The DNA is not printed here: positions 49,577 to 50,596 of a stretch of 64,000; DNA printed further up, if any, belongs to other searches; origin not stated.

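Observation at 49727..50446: Baseplate protein gpI carries a C-terminal extension with paired Cys-containing repeats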

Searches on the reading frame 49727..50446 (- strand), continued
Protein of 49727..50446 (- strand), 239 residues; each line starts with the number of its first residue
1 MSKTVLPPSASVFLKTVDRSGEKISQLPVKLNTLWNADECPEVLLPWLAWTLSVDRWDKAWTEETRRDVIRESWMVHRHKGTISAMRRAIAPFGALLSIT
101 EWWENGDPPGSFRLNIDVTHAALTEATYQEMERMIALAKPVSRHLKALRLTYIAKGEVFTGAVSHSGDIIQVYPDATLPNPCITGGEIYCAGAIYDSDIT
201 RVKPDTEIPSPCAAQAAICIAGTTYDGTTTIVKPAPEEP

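Call 33: find_related_loci(query=A2, collection=viral_contigs, flank=4000)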
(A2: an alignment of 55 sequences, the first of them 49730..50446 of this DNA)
Query A2 (239 aa) in viral_contigs; peptide patterns used: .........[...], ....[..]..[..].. (x = any residue, [..] = any of these).
600 stretches matched a pattern (row limit reached: there are more); 595 encode a relative of the query (tblastn E <= 1e-3); the best 80 are kept; 80 distinct loci.
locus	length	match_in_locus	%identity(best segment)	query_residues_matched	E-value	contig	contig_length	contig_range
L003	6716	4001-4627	49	1-211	4e-67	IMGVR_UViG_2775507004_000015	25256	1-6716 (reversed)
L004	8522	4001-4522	56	1-174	4e-67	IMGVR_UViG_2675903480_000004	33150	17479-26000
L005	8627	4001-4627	49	1-211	6e-67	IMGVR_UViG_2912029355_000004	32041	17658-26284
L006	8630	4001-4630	49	1-212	4e-66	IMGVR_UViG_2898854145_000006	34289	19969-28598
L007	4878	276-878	49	1-203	7e-65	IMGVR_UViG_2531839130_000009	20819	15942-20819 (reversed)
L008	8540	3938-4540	49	1-203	6e-65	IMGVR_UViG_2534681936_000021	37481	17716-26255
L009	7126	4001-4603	49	1-203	6e-65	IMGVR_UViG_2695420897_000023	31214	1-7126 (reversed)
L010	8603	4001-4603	49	1-203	6e-65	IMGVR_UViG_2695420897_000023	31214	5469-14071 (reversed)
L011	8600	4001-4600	49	1-202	6e-65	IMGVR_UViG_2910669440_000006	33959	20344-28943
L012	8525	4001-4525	51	1-175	7e-63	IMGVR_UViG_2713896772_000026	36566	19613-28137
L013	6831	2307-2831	51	1-175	9e-63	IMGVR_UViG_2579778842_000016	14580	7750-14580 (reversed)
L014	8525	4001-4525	53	1-174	9e-63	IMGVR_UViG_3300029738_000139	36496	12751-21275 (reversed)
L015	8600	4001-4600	47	1-202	9e-63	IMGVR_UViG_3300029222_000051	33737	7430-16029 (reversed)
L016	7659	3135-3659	51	1-175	9e-63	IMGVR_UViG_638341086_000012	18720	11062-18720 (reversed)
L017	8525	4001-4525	51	1-175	6e-63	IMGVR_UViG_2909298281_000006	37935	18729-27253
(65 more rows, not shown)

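Call 39: find_encoding_contigs(protein=P0003, flank=5000, max_places=1)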
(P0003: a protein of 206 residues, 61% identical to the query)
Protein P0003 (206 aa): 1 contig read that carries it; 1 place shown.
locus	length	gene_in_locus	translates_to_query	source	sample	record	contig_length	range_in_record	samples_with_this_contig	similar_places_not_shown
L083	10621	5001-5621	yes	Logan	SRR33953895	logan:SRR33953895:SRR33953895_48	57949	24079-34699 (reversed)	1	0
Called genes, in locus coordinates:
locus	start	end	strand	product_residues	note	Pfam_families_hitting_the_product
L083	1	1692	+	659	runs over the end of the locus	PF08410:DUF1737 (weak), PF03629:SASA, PF20350:DUF6645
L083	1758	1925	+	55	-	PF07125:DUF1378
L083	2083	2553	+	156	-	PF06891:P2_Phage_GpR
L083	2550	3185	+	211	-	PF05069:Phage_tail_S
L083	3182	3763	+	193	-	PF04717:Phage_base_V, PF18715:Phage_spike, PF18946:Apex (weak)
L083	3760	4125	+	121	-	PF04965:GPW_gp25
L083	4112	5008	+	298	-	PF26776:Baseplate_J_N, PF26078:Baseplate_J_M, PF26079:Baseplate_J_C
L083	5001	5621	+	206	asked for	PF09684:Tail_P2_I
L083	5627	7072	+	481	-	PF12571:Phage_tail_fib, PF03406:Phage_fiber_2, PF01391:Collagen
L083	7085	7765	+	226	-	PF14301:DUF4376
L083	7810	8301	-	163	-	PF06995:Phage_P2_GpU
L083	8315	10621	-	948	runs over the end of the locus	PF10145:PhageMin_Tail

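Call 40: find_encoding_contigs(protein=P0004, flank=5000, max_places=1)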
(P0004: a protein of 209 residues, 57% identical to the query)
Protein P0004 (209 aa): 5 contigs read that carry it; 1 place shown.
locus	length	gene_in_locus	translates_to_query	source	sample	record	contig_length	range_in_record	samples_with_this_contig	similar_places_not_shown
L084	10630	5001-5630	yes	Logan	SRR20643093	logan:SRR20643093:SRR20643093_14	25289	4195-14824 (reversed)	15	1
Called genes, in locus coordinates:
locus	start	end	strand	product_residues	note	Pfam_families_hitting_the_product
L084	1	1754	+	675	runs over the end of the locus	PF08410:DUF1737, PF03629:SASA, PF20350:DUF6645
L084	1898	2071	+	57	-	PF07125:DUF1378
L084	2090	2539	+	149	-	PF06891:P2_Phage_GpR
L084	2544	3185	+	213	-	PF05069:Phage_tail_S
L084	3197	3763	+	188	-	PF04717:Phage_base_V, PF18715:Phage_spike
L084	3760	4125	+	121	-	PF04965:GPW_gp25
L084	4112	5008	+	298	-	PF26776:Baseplate_J_N, PF26078:Baseplate_J_M, PF26079:Baseplate_J_C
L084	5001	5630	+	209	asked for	PF09684:Tail_P2_I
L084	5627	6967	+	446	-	PF12571:Phage_tail_fib, PF03406:Phage_fiber_2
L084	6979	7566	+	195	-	PF14301:DUF4376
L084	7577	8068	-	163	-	PF06995:Phage_P2_GpU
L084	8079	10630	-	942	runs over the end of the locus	PF10145:PhageMin_Tail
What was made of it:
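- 48132..49730 (-): Tail fibre gpH-like protein (532 aa + stop) with the P2-type N-terminal 'tail-collar fibre' domain, the presumed partner of the gpI C-terminus. Relatives carry PF12571, Phage_fiber_2 and Collagen (calls 39, 40).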

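Call 41: find_encoding_contigs(protein=P0038, flank=5000, max_places=1)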
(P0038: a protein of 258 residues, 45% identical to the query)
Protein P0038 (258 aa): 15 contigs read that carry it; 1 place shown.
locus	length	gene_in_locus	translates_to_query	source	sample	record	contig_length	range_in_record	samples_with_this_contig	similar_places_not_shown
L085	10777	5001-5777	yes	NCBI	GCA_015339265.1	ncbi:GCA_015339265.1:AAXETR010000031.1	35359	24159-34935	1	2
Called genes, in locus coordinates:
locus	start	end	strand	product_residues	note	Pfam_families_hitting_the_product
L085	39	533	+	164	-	PF05926:Phage_GPL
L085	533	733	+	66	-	PF05489:Phage_tail_X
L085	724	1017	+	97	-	-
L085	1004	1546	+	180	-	PF00959:Phage_lysozyme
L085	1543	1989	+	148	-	PF10828:DUF2570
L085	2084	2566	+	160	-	PF06891:P2_Phage_GpR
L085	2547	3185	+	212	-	PF05069:Phage_tail_S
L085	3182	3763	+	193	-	PF04717:Phage_base_V, PF18715:Phage_spike, PF18946:Apex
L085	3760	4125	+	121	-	PF04965:GPW_gp25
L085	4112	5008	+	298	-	PF26776:Baseplate_J_N, PF26078:Baseplate_J_M, PF26079:Baseplate_J_C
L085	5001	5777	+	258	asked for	PF09684:Tail_P2_I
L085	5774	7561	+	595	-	PF12571:Phage_tail_fib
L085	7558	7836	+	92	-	-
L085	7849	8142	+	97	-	-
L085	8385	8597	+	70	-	PF02413:Caudo_TAP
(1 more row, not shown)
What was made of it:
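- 50439..51356 (-): gpJ (baseplate wedge protein, T4 gp6-like), upstream partner of gpI; listed ORF from TTG, while RefSeq starts it 21 nt further in. Relatives carry Baseplate_J_N/M/C (calls 39-41).
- On gpI / Tail_P2_I / baseplate wedge protein BW3: The order is the same in relatives (calls 39-41).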

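Call 44: search_protein_representatives(protein=window:49730-50446:-)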
Query: 239 residues. Proteins with E-value up to 0.001 (for the whole library): 3595; up to 1e-10: 1762; up to 1e-30: 59. The best 150 are listed.
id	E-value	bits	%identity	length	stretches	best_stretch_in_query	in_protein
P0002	3.7e-96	337.8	100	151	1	89-239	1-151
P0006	1.6e-66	240.8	97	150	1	1-110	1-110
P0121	3.8e-53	197.0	52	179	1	1-175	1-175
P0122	2.5e-46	174.6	45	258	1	1-176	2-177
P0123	2.5e-46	174.6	45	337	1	24-204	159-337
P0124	4.6e-46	173.8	41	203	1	1-192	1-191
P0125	3.0e-45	171.1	45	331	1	7-175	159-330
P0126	3.1e-45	171.1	39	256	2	1-212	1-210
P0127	2.0e-43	165.2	40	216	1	2-202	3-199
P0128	2.2e-43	165.0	46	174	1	1-169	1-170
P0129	3.0e-43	164.6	43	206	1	5-175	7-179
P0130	2.4e-41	158.3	46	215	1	2-159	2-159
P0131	4.0e-41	157.6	48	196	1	4-148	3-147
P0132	1.8e-40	155.5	41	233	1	23-224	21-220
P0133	2.1e-40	155.2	55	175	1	51-174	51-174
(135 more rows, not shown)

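Call 53: get_annotated_region(hit=H17, flank=2500)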
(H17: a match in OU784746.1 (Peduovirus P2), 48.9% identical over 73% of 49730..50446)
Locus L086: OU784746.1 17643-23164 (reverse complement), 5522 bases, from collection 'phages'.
description: Escherichia virus P2 genome assembly, chromosome: 1.
organism: Peduovirus P2 (NCBI taxid 10679)
taxonomy: Viruses; Duplodnaviria; Heunggongvirae; Uroviricota; Caudoviricetes; Peduoviridae; Peduovirus
host: -; source: -; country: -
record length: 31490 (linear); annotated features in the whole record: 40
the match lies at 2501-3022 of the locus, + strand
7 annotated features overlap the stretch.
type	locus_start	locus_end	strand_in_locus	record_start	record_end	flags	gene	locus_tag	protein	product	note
CDS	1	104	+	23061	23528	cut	-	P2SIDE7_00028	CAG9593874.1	hypothetical protein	label:P2SIDE7_00028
CDS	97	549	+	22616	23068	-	-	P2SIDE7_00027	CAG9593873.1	hypothetical protein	label:P2SIDE7_00027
CDS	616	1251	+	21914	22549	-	-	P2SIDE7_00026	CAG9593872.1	hypothetical protein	label:P2SIDE7_00026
CDS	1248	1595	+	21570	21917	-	-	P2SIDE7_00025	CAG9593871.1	hypothetical protein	label:P2SIDE7_00025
CDS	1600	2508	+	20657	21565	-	-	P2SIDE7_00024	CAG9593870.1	hypothetical protein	label:P2SIDE7_00024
CDS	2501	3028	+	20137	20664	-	-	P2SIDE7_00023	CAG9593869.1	hypothetical protein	label:P2SIDE7_00023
CDS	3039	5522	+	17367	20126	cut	-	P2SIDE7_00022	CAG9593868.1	hypothetical protein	label:P2SIDE7_00022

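Call 54: get_annotated_region(hit=H1, flank=2500)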
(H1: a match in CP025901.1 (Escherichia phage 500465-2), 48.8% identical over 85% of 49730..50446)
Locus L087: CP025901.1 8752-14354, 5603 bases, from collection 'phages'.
description: Escherichia phage 500465-2, complete genome.
organism: Escherichia phage 500465-2 (NCBI taxid 2716352)
taxonomy: Viruses; Duplodnaviria; Heunggongvirae; Uroviricota; Caudoviricetes; Peduoviridae; Gemsvirus; Gemsvirus gv5004652
host: Escherichia coli 500465; source: -; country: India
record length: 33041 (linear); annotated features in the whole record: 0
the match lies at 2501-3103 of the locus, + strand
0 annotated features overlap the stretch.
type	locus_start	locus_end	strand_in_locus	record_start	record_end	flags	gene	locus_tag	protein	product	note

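Call 65: fold_search(model_id=the predicted structure, library=pdb)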
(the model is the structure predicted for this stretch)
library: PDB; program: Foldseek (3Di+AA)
matches with E <= 10: 663; with E <= 0.001: 3
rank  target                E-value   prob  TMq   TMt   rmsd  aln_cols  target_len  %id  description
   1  6u5b_0                1.1e-10  1.00  0.24  0.36  17.1       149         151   42  CryoEM Structure of Pyocin R2 - precontracted - baseplate (released 2020-04-15)
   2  9gtp_A                4.9e-05  1.00  0.22  0.28  17.2       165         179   17  Cryo-EM structure of a contractile injection system in Streptomyces coelicolor, the baseplate complex in extended stat (released 2025-06-18)
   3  8kea_c                2.8e-04  1.00  0.21  0.25  15.5       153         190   15  Cyanophage A-1(L) baseplate-initiators (released 2024-04-10)
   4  8v3w_4                1.6e-03  0.99  0.23  0.35  16.9       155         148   16  CryoEM Structure of Diffocin - precontracted - Baseplate - focused refinement on triplex region (released 2024-08-28)
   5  5tcp_0                2.6e-03  0.90  0.23  0.28  20.1       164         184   12  Near-atomic resolution cryo-EM structure of the periplasmic domains of PrgH and PrgK (released 2016-12-21)
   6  4u39_D                1.9e-02  0.38  0.14  0.12  14.3       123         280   14  Crystal Structure of FtsZ:MciZ Complex from Bacillus subtilis (released 2015-03-18)
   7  3tuf_A                2.0e-02  0.89  0.22  0.39  16.3       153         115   12  Structure of the SpoIIQ-SpoIIIAH pore forming complex. (released 2012-03-14)
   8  8j7w_B                2.0e-02  0.75  0.22  0.20  14.8       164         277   13  Cryo-EM structure of hZnT7-Fab complex in zinc state 2, determined in heterogeneous conformations- one subunit in an i (released 2023-09-20)
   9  1nye_A                2.3e-02  0.80  0.19  0.26   7.4        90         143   19  Crystal structure of OsmC from E. coli (released 2004-03-02)
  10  5mn6_A                2.6e-02  0.35  0.15  0.13  12.8       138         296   14  S. aureus FtsZ 12-316 F138A GDP Closed form (3FCm) (released 2016-12-21)
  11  3uz0_C                3.1e-02  0.96  0.26  0.47  15.8       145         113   12  Crystal Structure of SpoIIIAH and SpoIIQ Complex (released 2012-03-21)
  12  3uz0_A                3.6e-02  0.95  0.27  0.49  16.4       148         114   15  Crystal Structure of SpoIIIAH and SpoIIQ Complex (released 2012-03-21)
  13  1nye_C                3.8e-02  0.47  0.17  0.23   7.9        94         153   20  Crystal structure of OsmC from E. coli (released 2004-03-02)
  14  1nye_F                4.6e-02  0.44  0.17  0.22   7.9        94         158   19  Crystal structure of OsmC from E. coli (released 2004-03-02)
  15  9gb2_M                4.9e-02  0.69  0.21  0.30  17.2       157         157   13  Extended phiCD508 baseplate (released 2025-03-26)
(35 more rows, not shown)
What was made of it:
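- On gpI / Tail_P2_I / baseplate wedge protein BW3: TM-scores are low (0.24/0.36), presumably because the chain is extended in the complex (call 65).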

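Call 73: search_solved_structures(query=A2, max_evalue=0.01)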
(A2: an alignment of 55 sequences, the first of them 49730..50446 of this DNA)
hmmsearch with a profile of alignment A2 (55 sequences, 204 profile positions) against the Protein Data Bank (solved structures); distinct sequences matched with E-value up to 0.01: 3.
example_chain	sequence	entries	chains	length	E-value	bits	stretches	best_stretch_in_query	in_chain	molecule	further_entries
6u5b_0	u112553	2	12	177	1.5e-58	201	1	1-176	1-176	Tri2 PA0619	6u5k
9gb2_M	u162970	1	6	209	0.0011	21.9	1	106-202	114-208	gp66 - Triplex 2 protein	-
8v3w_N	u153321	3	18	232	0.0037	20.2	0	120-202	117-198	TRI-1 (CD1372)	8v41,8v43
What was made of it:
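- Modelled against full chain lengths are 151 of 177 for PA0619, 157 of 209 for phiCD508 gp66 and about 148 of 232 for diffocin TRI-1 (calls 65, 73).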

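Call 77: list_cluster_members(proteins=[window:49730-50446:-])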
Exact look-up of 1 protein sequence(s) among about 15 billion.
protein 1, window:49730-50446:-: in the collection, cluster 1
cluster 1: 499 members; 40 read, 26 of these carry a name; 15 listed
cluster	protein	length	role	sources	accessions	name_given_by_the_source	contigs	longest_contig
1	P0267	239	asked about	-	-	TPA: phage tail protein I [Escherichia coli] | phage tail P2-like protein | phage tail protein I [Escherichia coli]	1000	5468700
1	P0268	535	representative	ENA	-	-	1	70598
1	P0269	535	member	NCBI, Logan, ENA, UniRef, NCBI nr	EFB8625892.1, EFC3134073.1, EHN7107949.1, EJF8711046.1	phage tail-collar fiber domain-containing protein [Escherichia coli] | phage tail-collar fiber domain-containing protein n=3 Tax=Escherichia coli TaxID=562 ... | phage tail protein [Escherichia coli]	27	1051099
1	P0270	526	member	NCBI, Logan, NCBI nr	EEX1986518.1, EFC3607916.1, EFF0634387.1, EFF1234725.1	hypothetical protein CCF09_000053 [Escherichia coli] | hypothetical protein [Escherichia coli]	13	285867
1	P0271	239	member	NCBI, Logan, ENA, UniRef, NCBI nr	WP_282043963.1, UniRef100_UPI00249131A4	phage tail protein I [Escherichia coli] | phage tail protein I n=1 Tax=Escherichia coli TaxID=562 RepID=UPI00249131A4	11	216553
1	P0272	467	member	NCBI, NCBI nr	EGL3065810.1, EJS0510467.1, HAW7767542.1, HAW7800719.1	TPA: hypothetical protein JLP54_004248, partial [Escherichia coli] | hypothetical protein [Escherichia coli]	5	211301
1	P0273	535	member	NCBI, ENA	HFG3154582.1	TPA: phage tail protein [Escherichia coli]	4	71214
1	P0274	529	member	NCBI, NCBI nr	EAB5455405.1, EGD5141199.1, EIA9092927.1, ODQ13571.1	hypothetical protein DTY81_07545 [Escherichia coli] | hypothetical protein [Escherichia coli]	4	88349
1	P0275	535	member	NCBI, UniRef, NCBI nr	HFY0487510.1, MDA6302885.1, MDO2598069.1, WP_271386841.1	phage tail protein [Escherichia coli] | phage tail-collar fiber domain-containing protein n=1 Tax=Escherichia coli TaxID=562 ...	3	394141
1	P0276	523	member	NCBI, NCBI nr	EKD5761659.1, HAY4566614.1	phage tail protein, partial [Escherichia coli] | phage tail protein [Escherichia coli]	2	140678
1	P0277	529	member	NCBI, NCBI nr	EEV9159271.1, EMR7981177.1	phage tail protein [Escherichia coli] | hypothetical protein [Escherichia coli]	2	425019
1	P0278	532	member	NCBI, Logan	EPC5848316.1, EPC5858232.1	phage tail protein [Escherichia coli]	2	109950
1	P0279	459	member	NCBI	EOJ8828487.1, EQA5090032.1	phage tail protein, partial [Escherichia coli]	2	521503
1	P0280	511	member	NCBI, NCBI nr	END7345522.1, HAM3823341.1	phage tail protein, partial [Escherichia coli] | hypothetical protein [Escherichia coli]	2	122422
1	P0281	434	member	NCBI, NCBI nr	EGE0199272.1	hypothetical protein DNC88_25455, partial [Escherichia coli] | hypothetical protein [Escherichia coli]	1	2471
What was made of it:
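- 49727..50446 (-): gpI (baseplate wedge protein BW3, 'phage tail protein I'), 239 aa, stop codon included. The exact sequence occurs on at least 1000 public contigs (call 77).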
